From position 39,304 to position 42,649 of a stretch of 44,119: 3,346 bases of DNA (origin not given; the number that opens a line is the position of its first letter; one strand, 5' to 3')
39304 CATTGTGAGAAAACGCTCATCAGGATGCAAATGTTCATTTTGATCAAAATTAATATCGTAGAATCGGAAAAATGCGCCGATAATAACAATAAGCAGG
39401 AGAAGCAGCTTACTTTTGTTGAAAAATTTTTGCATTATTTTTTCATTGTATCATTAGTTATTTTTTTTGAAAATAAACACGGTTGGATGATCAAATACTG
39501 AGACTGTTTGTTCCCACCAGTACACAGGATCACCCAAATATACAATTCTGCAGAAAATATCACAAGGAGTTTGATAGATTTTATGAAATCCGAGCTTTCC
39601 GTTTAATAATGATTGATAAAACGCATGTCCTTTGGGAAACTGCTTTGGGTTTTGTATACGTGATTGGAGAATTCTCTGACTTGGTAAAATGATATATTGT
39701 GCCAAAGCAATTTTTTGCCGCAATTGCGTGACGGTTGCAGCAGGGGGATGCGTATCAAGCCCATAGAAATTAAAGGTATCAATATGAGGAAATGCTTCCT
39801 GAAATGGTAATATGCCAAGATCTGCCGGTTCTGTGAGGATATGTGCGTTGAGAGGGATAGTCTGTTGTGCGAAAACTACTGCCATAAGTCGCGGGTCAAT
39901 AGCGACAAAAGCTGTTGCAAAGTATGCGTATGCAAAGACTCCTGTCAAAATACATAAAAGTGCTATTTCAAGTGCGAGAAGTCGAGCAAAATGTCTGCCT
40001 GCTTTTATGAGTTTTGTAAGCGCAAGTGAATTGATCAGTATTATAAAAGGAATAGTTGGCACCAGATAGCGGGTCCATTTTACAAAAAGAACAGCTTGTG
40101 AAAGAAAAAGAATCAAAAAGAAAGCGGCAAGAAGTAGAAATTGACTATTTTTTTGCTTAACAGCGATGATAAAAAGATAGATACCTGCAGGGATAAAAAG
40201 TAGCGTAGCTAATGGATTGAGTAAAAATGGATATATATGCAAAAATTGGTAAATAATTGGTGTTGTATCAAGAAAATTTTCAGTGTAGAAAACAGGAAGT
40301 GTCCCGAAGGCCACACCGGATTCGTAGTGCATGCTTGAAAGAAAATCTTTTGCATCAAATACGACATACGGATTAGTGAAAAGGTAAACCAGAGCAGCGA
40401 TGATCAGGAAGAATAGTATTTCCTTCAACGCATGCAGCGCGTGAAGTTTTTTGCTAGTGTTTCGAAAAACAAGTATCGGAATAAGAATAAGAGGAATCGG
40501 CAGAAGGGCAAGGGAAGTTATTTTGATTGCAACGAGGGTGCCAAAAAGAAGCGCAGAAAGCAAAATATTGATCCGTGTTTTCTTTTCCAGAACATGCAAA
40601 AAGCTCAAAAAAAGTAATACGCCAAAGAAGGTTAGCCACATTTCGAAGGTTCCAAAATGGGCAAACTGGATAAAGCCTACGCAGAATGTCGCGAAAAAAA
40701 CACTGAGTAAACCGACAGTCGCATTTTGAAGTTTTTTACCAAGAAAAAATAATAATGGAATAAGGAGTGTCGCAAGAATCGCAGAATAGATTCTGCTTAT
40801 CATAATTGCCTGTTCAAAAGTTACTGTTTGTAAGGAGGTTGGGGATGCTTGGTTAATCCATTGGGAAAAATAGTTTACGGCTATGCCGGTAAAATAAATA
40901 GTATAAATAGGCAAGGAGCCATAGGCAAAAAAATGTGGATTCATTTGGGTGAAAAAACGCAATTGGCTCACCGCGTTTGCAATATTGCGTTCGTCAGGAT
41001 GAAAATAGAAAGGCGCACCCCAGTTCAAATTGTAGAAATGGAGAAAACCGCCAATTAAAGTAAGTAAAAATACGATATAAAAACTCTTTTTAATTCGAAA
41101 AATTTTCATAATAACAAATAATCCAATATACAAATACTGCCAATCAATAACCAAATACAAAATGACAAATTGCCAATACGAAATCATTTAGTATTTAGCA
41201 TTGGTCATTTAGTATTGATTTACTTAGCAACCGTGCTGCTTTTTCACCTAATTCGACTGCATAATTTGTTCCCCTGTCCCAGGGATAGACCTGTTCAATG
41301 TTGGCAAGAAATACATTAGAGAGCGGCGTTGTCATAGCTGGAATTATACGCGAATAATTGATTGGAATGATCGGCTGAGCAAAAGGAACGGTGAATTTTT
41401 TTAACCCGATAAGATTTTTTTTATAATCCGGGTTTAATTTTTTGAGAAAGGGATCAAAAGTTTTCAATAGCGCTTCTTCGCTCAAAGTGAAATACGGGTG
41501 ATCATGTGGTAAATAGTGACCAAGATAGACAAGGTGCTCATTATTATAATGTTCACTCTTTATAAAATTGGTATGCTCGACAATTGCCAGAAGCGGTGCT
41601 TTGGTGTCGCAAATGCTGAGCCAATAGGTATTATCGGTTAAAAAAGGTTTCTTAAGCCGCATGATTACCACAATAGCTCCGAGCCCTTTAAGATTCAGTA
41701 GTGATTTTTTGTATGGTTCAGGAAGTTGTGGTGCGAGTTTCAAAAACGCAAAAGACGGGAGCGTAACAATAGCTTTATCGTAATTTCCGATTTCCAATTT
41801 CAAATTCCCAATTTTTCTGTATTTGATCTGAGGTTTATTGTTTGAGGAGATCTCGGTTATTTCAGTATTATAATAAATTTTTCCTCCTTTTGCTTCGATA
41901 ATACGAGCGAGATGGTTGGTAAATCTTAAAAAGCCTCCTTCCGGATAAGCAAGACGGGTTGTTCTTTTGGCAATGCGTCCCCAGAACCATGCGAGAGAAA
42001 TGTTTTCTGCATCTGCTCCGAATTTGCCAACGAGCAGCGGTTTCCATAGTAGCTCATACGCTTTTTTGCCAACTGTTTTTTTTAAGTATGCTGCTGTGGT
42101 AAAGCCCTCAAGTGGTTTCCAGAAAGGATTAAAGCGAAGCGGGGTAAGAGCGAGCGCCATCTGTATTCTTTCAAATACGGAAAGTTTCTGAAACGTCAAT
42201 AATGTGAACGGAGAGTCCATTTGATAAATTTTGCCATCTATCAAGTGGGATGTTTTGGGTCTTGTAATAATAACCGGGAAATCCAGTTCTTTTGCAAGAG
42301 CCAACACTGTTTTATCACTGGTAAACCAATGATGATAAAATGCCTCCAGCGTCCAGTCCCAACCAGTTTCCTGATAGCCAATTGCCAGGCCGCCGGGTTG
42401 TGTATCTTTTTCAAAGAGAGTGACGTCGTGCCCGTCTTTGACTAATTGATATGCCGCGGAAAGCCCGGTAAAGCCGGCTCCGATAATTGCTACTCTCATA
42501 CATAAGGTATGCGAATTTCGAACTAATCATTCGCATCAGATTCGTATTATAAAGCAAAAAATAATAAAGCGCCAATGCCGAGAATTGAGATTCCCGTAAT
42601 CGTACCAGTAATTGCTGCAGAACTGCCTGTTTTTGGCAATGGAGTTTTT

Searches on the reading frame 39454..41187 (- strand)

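Call 76: search_protein_families(library=pfam, proteins=[window:39454-41187:-], max_evalue=0.001)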
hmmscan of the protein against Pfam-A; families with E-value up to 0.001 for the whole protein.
window:39454-41187:- (577 aa): 1 family
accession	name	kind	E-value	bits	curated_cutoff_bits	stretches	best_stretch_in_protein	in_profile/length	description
PF13231.12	PMT_2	-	0.00036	21.2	26.1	1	131-265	24-155/160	Dolichyl-phosphate-mannose-protein mannosyltransferase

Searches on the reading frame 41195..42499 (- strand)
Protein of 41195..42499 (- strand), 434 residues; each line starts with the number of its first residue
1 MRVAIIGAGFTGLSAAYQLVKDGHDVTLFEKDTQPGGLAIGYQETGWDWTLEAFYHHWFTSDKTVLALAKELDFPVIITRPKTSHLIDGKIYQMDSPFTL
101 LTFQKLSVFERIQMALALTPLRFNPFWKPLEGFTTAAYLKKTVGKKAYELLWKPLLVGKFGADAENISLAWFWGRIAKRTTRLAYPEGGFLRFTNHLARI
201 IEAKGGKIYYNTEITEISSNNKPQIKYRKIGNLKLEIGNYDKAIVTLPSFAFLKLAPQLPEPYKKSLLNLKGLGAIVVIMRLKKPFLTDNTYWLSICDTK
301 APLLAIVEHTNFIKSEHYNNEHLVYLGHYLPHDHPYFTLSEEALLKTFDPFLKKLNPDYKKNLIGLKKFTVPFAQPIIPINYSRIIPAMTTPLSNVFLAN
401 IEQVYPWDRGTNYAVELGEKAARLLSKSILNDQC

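Call 57: find_homologous_proteins(query=window:41195-42499:-, max_evalue=1e-30)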
Query window:41195-42499:- (434 aa): 3845 proteins with E <= 1e-30 among 8000 candidates; the best 120 are listed.
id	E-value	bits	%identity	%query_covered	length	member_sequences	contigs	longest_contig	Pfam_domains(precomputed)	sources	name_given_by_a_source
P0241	3.5e-296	1000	100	100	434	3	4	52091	PF01266.31,PF01593.31,PF13450.13,PF07992.21,PF00070.34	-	-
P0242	1.2e-229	781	77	98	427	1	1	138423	PF01266.31,PF01593.31,PF13450.13,PF00070.34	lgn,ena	-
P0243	1.3e-229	780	77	98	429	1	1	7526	PF01266.31,PF01593.31,PF13450.13,PF07992.21,PF00070.34,PF03486.21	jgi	jgi:protoporphyrinogen oxidase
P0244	5.9e-226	768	76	98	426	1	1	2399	PF01266.31,PF01593.31,PF13450.13,PF00890.31,PF07992.21,PF00070.34,PF02558.23,PF03486.21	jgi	-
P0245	1.5e-223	761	76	98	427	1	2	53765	PF01266.31,PF01593.31,PF13450.13,PF07992.21,PF00070.34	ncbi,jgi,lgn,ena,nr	ncbi:MAG TPA: NAD(P)/FAD-dependent oxidoreductase [Candidatus Sulfotelmatobacter sp.]|jgi:protoporph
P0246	9.2e-223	758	74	98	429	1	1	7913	PF01266.31,PF01593.31,PF13450.13,PF07992.21,PF00070.34,PF03486.21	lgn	-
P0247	6.4e-222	755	75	98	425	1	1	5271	PF01266.31,PF01593.31,PF13450.13,PF00890.31,PF07992.21,PF00070.34,PF03486.21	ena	-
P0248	7.2e-222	755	74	98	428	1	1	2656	PF01266.31,PF01593.31,PF13450.13,PF07992.21,PF00070.34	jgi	jgi:protoporphyrinogen oxidase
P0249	1.5e-221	754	74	98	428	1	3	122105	PF01266.31,PF01593.31,PF13450.13,PF07992.21,PF00070.34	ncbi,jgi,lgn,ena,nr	ncbi:MAG TPA: FAD-dependent oxidoreductase [Candidatus Acidoferrales bacterium]|nr:FAD-dependent oxi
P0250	8.9e-219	745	73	99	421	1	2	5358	PF01266.31,PF01593.31,PF13450.13,PF07992.21,PF00070.34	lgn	-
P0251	3.0e-217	740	74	100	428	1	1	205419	PF01266.31,PF01593.31,PF13450.13,PF07992.21,PF00070.34,PF21799.3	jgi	jgi:protoporphyrinogen oxidase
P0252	2.2e-216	737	74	98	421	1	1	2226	PF01266.31,PF01593.31,PF13450.13,PF07992.21,PF00070.34,PF13454.13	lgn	-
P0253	4.1e-216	736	72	98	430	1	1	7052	PF01266.31,PF01593.31,PF13450.13,PF00070.34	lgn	-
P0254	5.9e-216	736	74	98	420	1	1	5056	PF01266.31,PF01593.31,PF13450.13,PF00890.31,PF07992.21,PF00070.34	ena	-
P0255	2.9e-215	733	72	98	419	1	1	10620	PF01266.31,PF01593.31,PF13450.13,PF00070.34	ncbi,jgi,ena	-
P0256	3.6e-214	730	71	98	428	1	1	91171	PF01946.24,PF01266.31,PF01593.31,PF13450.13,PF07992.21,PF00070.34,PF03486.21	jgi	-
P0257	8.4e-214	728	73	98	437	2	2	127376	PF01266.31,PF01593.31,PF13450.13,PF00890.31,PF07992.21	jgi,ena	-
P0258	2.4e-212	724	72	98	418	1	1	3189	PF01946.24,PF01266.31,PF01593.31,PF13450.13,PF07992.21,PF00070.34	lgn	-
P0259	5.9e-212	722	69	99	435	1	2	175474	PF01266.31,PF01593.31,PF13450.13,PF07992.21,PF00070.34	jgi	jgi:protoporphyrinogen oxidase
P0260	2.7e-211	720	71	98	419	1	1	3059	PF01266.31,PF01593.31,PF13450.13,PF07992.21,PF00070.34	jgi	jgi:protoporphyrinogen oxidase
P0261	4.7e-211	719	73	98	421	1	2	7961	PF01946.24,PF01266.31,PF01593.31,PF13450.13,PF00890.31,PF07992.21,PF00070.34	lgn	-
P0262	1.4e-210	718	69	99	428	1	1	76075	PF01266.31,PF01593.31,PF13450.13,PF00890.31,PF07992.21,PF00070.34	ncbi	-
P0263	6.6e-209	712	74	98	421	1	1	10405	PF01266.31,PF01593.31,PF13450.13,PF00070.34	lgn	-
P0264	1.8e-206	704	72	98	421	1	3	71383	PF01266.31,PF01593.31,PF13450.13,PF07992.21,PF00070.34,PF02558.23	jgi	jgi:protoporphyrinogen oxidase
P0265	2.1e-206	704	69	98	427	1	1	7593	PF01946.24,PF01266.31,PF01593.31,PF13450.13,PF07992.21,PF00070.34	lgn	-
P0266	5.3e-206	703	69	98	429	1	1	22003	PF01266.31,PF01593.31,PF13450.13,PF07992.21,PF00070.34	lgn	-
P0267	2.1e-205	701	69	98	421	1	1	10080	PF01946.24,PF01266.31,PF01593.31,PF13450.13,PF07992.21,PF00070.34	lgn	-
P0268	8.8e-205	699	69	98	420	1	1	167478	PF01266.31,PF01593.31,PF13450.13,PF07992.21,PF00070.34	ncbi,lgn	-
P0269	1.2e-203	695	69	98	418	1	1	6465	PF01266.31,PF01593.31,PF13450.13,PF07992.21,PF00070.34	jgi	jgi:protoporphyrinogen oxidase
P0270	4.9e-202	690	69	98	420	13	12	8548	PF01266.31,PF01593.31,PF13450.13,PF00070.34,PF21799.3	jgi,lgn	jgi:protoporphyrinogen oxidase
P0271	2.9e-201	687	69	98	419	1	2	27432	PF01266.31,PF01593.31,PF13450.13,PF00070.34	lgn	-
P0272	6.2e-201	686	68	98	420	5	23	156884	PF01266.31,PF01593.31,PF13450.13,PF00070.34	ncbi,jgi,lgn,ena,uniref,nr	ncbi:MAG: hypothetical protein UU81_C0002G0015 [Microgenomates group bacterium GW2011_GWC1_41_8]|uni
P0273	2.7e-200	684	70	97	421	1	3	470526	PF01266.31,PF01593.31,PF13450.13,PF00070.34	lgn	-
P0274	4.2e-199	680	67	97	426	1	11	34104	PF01266.31,PF01593.31,PF13450.13,PF07992.21,PF00070.34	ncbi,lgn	-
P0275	1.4e-196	672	65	98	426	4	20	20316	PF01266.31,PF01593.31,PF13450.13,PF00890.31,PF07992.21,PF00070.34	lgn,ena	-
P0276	2.0e-196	671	65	98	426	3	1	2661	PF01266.31,PF01593.31,PF13450.13,PF07992.21,PF00070.34,PF03486.21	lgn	-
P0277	3.8e-196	670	66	98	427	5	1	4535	PF01266.31,PF01593.31,PF13450.13,PF07992.21,PF00070.34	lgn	-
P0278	1.2e-194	665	66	97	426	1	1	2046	PF01266.31,PF01593.31,PF13450.13,PF00890.31,PF07992.21,PF00070.34,PF03486.21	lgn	-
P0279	2.0e-194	665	67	97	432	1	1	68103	PF01266.31,PF01593.31,PF13450.13,PF00890.31,PF07992.21,PF00070.34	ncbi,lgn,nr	ncbi:MAG TPA: NAD(P)/FAD-dependent oxidoreductase [Patescibacteria group bacterium]|nr:NAD(P)/FAD-de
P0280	4.7e-194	663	67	99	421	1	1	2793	PF01266.31,PF01593.31,PF13450.13,PF00070.34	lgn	-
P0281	9.2e-194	662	65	98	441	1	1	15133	PF01266.31,PF01593.31,PF13450.13,PF00070.34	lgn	-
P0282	3.3e-193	661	65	97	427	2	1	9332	PF01266.31,PF01593.31,PF13450.13,PF07992.21,PF00070.34,PF03486.21,PF03807.24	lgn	-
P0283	4.1e-193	660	67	97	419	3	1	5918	PF01266.31,PF01593.31,PF13450.13,PF00070.34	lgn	-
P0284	2.7e-192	658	65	99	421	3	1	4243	PF01266.31,PF01593.31,PF13450.13,PF00070.34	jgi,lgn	jgi:protoporphyrinogen oxidase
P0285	2.9e-192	657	66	98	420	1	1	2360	PF01266.31,PF01593.31,PF13450.13,PF07992.21,PF00070.34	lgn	-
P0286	5.0e-191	653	67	97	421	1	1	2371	PF01266.31,PF01593.31,PF13450.13,PF00070.34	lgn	-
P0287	6.4e-191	653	63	99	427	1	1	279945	PF01266.31,PF01593.31,PF13450.13,PF00890.31,PF07992.21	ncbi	-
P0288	3.6e-190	651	64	99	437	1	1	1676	PF01266.31,PF01593.31,PF13450.13,PF00070.34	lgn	-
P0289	4.1e-190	650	64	98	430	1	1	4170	PF01266.31,PF01593.31,PF13450.13,PF00070.34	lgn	-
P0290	3.1e-189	647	63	98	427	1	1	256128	PF01266.31,PF01593.31,PF13450.13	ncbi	-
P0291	3.7e-189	647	65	97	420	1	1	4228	PF01266.31,PF01593.31,PF13450.13,PF00070.34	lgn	-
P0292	2.4e-188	645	64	98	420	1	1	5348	PF01266.31,PF01593.31,PF13450.13,PF07992.21,PF00070.34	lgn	-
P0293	1.1e-187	642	65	97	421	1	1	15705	PF01266.31,PF01593.31,PF13450.13,PF07992.21,PF00070.34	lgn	-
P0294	3.6e-187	641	65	99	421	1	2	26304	PF01946.24,PF01266.31,PF01593.31,PF13450.13,PF00890.31,PF07992.21,PF00070.34,PF03486.21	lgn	-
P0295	5.0e-187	640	64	97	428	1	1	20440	PF01266.31,PF01593.31,PF13450.13,PF07992.21,PF00070.34,PF03486.21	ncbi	-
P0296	8.6e-187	639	64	98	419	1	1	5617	PF01266.31,PF01593.31,PF13450.13,PF00070.34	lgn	-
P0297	1.7e-186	638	62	98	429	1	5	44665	PF01266.31,PF01593.31,PF13450.13,PF07992.21,PF00070.34,PF03486.21,PF01494.26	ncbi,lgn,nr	ncbi:MAG: NAD(P)/FAD-dependent oxidoreductase [Candidatus Levybacteria bacterium]|nr:NAD(P)/FAD-depe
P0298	2.5e-186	638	64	98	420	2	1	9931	PF01946.24,PF01266.31,PF01593.31,PF13450.13,PF07992.21,PF00070.34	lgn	-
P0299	2.9e-186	638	64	98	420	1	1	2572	PF01266.31,PF01593.31,PF13450.13,PF00070.34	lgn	-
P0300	6.3e-186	637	65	97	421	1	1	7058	PF01946.24,PF01266.31,PF01593.31,PF13450.13,PF00070.34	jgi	jgi:protoporphyrinogen oxidase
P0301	6.6e-186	636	63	99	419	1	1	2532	PF01266.31,PF01593.31,PF13450.13,PF00070.34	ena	-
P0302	1.0e-185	636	63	98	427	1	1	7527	PF01266.31,PF01593.31,PF13450.13,PF07992.21,PF00070.34,PF03486.21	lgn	-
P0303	2.3e-185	635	62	98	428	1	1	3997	PF01266.31,PF01593.31,PF13450.13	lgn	-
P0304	4.2e-185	634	63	98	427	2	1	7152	PF01266.31,PF01593.31,PF13450.13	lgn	-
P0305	4.6e-185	634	64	99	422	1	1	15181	PF01266.31,PF01593.31,PF13450.13,PF07992.21,PF00070.34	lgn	-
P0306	2.3e-184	631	62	98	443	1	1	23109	PF01266.31,PF01593.31,PF13450.13,PF07992.21,PF00070.34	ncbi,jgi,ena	-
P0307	6.1e-184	630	65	97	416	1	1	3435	PF01266.31,PF01593.31,PF13450.13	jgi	-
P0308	6.3e-184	630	63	99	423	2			PF01266.31,PF01593.31,PF13450.13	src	-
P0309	1.3e-183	629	63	98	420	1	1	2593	PF01266.31,PF01593.31,PF13450.13,PF00070.34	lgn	-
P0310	3.6e-183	627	64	97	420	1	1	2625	PF01946.24,PF01266.31,PF01593.31,PF13450.13,PF07992.21,PF00070.34,PF03486.21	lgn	-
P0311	7.3e-183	626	62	98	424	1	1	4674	PF01266.31,PF01593.31,PF13450.13,PF07992.21,PF00070.34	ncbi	-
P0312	1.3e-182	626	62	98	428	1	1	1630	PF01266.31,PF01593.31,PF13450.13,PF07992.21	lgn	-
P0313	2.9e-182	624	63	98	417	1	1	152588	PF01266.31,PF01593.31,PF13450.13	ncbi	-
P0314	3.1e-182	624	64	98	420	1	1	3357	PF01266.31,PF01593.31,PF13450.13,PF00070.34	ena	-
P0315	6.0e-182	623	61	98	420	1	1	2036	PF01266.31,PF01593.31,PF13450.13,PF00890.31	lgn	-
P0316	1.1e-181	623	62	99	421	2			PF01266.31,PF01593.31,PF13450.13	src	-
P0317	1.6e-181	622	63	98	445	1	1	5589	PF01266.31,PF01593.31,PF13450.13,PF00890.31,PF07992.21,PF00070.34,PF03486.21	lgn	-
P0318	5.1e-181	620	63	99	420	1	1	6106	PF01266.31,PF01593.31,PF13450.13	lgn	-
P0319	5.6e-181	620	62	98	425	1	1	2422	PF01946.24,PF01266.31,PF01593.31,PF13450.13,PF07992.21,PF00070.34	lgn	-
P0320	1.2e-180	619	61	98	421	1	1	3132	PF01266.31,PF01593.31,PF13450.13,PF00070.34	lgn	-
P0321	1.6e-180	619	61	98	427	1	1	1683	PF01266.31,PF01593.31,PF13450.13,PF00070.34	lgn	-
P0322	1.9e-180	618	61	99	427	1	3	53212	PF01266.31,PF01593.31,PF13450.13,PF07992.21,PF00070.34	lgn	-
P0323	2.6e-180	618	61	98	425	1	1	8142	PF01266.31,PF01593.31,PF13450.13,PF00890.31,PF07992.21,PF00070.34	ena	-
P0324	2.8e-180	618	60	98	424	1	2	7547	PF01266.31,PF01593.31,PF13450.13,PF00070.34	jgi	-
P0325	2.9e-180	618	61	98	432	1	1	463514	PF01266.31,PF01593.31,PF13450.13,PF07992.21,PF00070.34,PF12831.14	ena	-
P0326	5.3e-180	617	62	99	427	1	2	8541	PF01946.24,PF01266.31,PF01593.31,PF13450.13,PF07992.21,PF00070.34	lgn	-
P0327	6.3e-180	617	62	98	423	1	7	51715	PF01266.31,PF01593.31,PF13450.13,PF07992.21,PF00070.34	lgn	-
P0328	7.8e-180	616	63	98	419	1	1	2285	PF01266.31,PF01593.31,PF13450.13,PF00890.31,PF00070.34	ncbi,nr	ncbi:MAG TPA: FAD-dependent oxidoreductase [Candidatus Saccharimonadales bacterium]|nr:FAD-dependent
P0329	8.4e-180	616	60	98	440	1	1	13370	PF01266.31,PF01593.31,PF13450.13,PF00070.34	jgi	jgi:protoporphyrinogen oxidase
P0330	1.1e-179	616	62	98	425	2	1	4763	PF01266.31,PF01593.31,PF13450.13,PF07992.21,PF00070.34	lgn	-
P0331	1.6e-179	615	61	98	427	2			PF01266.31,PF01593.31,PF13450.13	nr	nr:FAD-dependent oxidoreductase [Candidatus Levybacteria bacterium]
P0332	1.7e-179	615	61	98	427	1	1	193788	PF01266.31,PF01593.31,PF13450.13,PF00070.34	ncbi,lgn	-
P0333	1.9e-179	615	59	100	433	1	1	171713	PF01266.31,PF01593.31,PF13450.13,PF07992.21,PF00070.34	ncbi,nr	ncbi:MAG: NAD(P)/FAD-dependent oxidoreductase [Candidatus Levybacteria bacterium]|nr:NAD(P)/FAD-depe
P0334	2.1e-179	615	60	98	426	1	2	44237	PF01266.31,PF01593.31,PF13450.13,PF07992.21,PF00070.34,PF03486.21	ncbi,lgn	-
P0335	3.6e-179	614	61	97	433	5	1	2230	PF01266.31,PF01593.31,PF13450.13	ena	-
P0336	4.0e-179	614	58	99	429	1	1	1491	PF01266.31,PF01593.31,PF13450.13,PF07992.21,PF00070.34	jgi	jgi:protoporphyrinogen oxidase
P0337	4.2e-179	614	60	98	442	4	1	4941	PF01266.31,PF01593.31,PF13450.13,PF00070.34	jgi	jgi:protoporphyrinogen oxidase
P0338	4.7e-179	614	60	98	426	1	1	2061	PF01266.31,PF01593.31,PF13450.13,PF00890.31,PF07992.21,PF00070.34,PF03486.21,PF12831.14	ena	-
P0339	6.6e-179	613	61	98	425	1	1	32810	PF01266.31,PF01593.31,PF13450.13,PF07992.21,PF00070.34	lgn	-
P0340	9.9e-179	613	62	98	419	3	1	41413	PF01266.31,PF01593.31,PF13450.13,PF00890.31,PF07992.21,PF00070.34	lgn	-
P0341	1.0e-178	613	60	99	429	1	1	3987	PF01266.31,PF01593.31,PF13450.13,PF00070.34,PF03486.21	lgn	-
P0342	1.1e-178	613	61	98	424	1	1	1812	PF01266.31,PF01593.31,PF13450.13,PF07992.21,PF00070.34,PF03486.21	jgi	jgi:protoporphyrinogen oxidase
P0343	1.2e-178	613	60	99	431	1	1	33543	PF01946.24,PF01266.31,PF01593.31,PF13450.13,PF00890.31,PF00070.34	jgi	jgi:protoporphyrinogen oxidase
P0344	1.6e-178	612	61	98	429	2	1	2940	PF01266.31,PF01593.31,PF13450.13,PF07992.21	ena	-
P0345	1.6e-178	612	61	98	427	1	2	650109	PF01266.31,PF01593.31,PF13450.13,PF07992.21,PF00070.34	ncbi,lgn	-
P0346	2.7e-178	611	59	98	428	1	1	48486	PF01266.31,PF01593.31,PF13450.13,PF07992.21,PF00070.34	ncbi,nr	ncbi:MAG: FAD-dependent oxidoreductase [Patescibacteria group bacterium]|nr:FAD-dependent oxidoreduc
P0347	2.9e-178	611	59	98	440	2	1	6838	PF01266.31,PF01593.31,PF13450.13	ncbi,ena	-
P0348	3.0e-178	611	60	98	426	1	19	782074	PF01946.24,PF01266.31,PF01593.31,PF13450.13,PF00890.31,PF07992.21,PF00070.34,PF03486.21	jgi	jgi:protoporphyrinogen oxidase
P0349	3.5e-178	611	61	98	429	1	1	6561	PF01266.31,PF01593.31,PF13450.13,PF07992.21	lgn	-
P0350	3.8e-178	611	62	98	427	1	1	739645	PF01946.24,PF01266.31,PF01593.31,PF13450.13,PF07992.21,PF00070.34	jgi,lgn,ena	-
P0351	4.1e-178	611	60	98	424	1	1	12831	PF01266.31,PF01593.31,PF13450.13,PF07992.21,PF00070.34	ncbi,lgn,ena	-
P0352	4.5e-178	611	62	98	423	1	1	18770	PF01266.31,PF01593.31,PF13450.13,PF07992.21,PF00070.34,PF03486.21,PF13454.13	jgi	jgi:protoporphyrinogen oxidase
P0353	5.3e-178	610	62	98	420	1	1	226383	PF01266.31,PF01593.31,PF13450.13,PF07992.21,PF00070.34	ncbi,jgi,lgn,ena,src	-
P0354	7.1e-178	610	61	98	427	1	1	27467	PF01266.31,PF01593.31,PF13450.13,PF00890.31,PF07992.21,PF00070.34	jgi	-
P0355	7.6e-178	610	60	98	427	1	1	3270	PF01946.24,PF01266.31,PF01593.31,PF13450.13,PF07992.21,PF00070.34,PF03486.21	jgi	-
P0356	8.1e-178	610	60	99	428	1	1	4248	PF01266.31,PF01593.31,PF13450.13,PF00890.31,PF07992.21,PF00070.34,PF03486.21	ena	-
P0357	8.9e-178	610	61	98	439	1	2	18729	PF01266.31,PF01593.31,PF13450.13,PF07992.21,PF00070.34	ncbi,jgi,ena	-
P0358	9.0e-178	610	61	98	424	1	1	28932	PF01266.31,PF01593.31,PF13450.13,PF07992.21,PF00070.34,PF03486.21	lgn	-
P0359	9.8e-178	610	62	98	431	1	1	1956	PF01946.24,PF01266.31,PF01593.31,PF13450.13,PF00890.31,PF07992.21,PF00070.34,PF03486.21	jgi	jgi:protoporphyrinogen oxidase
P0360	2.3e-177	608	61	98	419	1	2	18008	PF01266.31,PF01593.31,PF13450.13,PF00890.31,PF07992.21,PF00070.34,PF02558.23,PF03486.21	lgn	-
